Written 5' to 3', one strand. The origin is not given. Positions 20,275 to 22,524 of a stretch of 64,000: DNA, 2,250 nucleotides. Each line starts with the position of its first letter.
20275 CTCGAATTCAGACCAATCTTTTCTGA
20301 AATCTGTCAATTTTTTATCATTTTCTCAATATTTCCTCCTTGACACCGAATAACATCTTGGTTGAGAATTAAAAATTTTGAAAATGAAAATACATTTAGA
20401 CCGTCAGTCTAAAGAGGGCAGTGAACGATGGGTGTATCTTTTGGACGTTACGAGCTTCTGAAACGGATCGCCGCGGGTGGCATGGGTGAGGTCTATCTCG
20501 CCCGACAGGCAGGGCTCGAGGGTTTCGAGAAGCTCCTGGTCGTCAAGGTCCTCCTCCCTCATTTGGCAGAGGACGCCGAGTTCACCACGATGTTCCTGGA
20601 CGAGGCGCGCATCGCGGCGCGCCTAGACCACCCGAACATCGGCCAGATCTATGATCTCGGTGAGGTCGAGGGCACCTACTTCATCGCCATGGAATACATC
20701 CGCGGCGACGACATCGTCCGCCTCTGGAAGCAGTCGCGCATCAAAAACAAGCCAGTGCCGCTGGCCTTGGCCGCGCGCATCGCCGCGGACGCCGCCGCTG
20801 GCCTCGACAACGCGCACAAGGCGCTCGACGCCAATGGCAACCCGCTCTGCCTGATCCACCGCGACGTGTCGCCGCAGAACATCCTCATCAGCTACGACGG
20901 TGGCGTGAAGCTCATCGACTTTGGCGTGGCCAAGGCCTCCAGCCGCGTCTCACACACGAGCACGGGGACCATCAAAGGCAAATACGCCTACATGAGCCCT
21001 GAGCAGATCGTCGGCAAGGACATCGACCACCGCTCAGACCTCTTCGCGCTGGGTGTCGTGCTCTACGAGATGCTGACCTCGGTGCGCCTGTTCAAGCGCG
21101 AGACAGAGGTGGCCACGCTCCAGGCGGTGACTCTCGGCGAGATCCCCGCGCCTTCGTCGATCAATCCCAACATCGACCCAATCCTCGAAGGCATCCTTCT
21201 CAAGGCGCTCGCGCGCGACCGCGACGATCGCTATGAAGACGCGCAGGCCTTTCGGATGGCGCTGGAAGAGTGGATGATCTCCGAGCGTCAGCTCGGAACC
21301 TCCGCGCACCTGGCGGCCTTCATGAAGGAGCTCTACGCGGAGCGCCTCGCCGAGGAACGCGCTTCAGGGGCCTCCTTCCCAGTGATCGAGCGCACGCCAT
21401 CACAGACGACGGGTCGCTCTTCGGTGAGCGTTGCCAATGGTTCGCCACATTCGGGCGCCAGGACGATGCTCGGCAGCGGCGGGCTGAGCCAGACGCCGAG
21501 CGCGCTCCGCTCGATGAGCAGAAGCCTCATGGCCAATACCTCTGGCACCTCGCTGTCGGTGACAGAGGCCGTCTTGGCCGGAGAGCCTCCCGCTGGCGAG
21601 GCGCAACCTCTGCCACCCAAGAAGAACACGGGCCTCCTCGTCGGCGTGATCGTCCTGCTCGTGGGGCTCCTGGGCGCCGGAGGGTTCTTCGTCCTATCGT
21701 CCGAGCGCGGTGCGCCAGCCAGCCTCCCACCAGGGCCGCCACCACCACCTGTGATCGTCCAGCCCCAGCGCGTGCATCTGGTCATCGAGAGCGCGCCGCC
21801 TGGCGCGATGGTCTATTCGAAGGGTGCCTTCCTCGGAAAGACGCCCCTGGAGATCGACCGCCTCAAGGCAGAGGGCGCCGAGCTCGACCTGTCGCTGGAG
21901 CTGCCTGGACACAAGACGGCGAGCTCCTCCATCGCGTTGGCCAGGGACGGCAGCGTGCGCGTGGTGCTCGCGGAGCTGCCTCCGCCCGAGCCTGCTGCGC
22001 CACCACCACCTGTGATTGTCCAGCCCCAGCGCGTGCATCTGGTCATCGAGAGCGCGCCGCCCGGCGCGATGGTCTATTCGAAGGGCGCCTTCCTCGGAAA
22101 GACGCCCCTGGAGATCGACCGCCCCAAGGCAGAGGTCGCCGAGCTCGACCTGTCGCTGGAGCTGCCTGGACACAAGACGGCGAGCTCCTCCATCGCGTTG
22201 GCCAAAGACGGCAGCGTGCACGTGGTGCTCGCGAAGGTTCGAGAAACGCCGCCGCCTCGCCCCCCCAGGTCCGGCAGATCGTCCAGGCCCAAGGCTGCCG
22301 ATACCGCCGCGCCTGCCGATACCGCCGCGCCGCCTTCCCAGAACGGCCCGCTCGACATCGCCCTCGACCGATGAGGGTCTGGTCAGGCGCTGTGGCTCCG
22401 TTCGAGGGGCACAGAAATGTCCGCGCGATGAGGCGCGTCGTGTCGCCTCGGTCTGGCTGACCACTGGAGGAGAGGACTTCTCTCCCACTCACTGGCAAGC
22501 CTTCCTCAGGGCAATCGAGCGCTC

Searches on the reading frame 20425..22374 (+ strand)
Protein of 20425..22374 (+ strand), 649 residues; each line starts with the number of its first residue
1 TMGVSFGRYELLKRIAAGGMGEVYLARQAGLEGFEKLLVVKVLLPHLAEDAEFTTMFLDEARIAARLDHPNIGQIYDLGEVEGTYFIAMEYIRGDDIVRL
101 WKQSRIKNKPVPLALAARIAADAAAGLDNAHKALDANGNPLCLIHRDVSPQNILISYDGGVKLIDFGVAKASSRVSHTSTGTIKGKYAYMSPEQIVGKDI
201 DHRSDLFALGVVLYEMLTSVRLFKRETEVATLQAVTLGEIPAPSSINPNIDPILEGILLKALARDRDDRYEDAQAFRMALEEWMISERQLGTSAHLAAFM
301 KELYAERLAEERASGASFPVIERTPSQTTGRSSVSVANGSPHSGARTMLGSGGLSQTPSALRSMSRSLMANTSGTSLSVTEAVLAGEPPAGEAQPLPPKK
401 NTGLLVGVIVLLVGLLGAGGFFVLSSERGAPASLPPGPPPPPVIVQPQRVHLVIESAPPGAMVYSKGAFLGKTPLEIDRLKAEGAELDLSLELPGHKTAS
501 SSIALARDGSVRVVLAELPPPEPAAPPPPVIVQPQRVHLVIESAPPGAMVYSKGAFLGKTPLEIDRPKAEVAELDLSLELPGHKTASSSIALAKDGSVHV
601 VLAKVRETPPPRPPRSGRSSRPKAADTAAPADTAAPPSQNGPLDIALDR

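Call 46: search_protein_families(library=ncbifam, proteins=[window:20425-22374:+], max_evalue=0.00001)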
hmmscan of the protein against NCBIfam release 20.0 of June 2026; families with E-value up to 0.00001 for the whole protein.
window:20425-22374:+ (649 aa): 10 families
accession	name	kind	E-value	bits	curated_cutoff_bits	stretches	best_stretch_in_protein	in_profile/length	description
NF033483.0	PknB_PASTA_kin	equivalog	1.5e-77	261.9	450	1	7-293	7-278/563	Stk1 family PASTA domain-containing Ser/Thr kinase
NF052427.1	StpK7MSMEG_1200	equivalog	1.2e-51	175.9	900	1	5-286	5-271/601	serine/threonine protein kinase StpK7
NF047741.1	antiphage_MADS6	equivalog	2.7e-36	125.3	460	2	108-294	293-471/612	methylation-associated defense system protein kinase MAD6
NF009651.0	PRK13184.1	equivalog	9.2e-34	116.5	839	1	7-303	2-310/932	serine/threonine-protein kinase PknD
NF053615.1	SerThrKinAfsKStmc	equivalog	6.9e-22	77.9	1300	1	7-359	13-346/809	protein serine/threonine kinase AfsK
TIGR03903.1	TOMM_kin_cyc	equivalog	5.5e-20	70.9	705.75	1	38-276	6-240/1267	TOMM system kinase/cyclase fusion protein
NF038150.1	lanthi_synth_IV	equivalog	8.1e-19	67.4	650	1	7-340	189-513/851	class IV lanthionine synthetase LanL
NF033442.0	BREX_PglW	equivalog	6.6e-11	40.7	990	1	7-284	512-770/1391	BREX system serine/threonine kinase PglW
NF038151.1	lanthi_synth_III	equivalog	4.1e-10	38.7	575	1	56-221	269-427/833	class III lanthionine synthetase LanKC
NF043056.1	T4SS_LegK1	equivalog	1.2e-07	30.8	550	1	143-215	210-282/516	Dot/Icm T4SS effector kinase LegK1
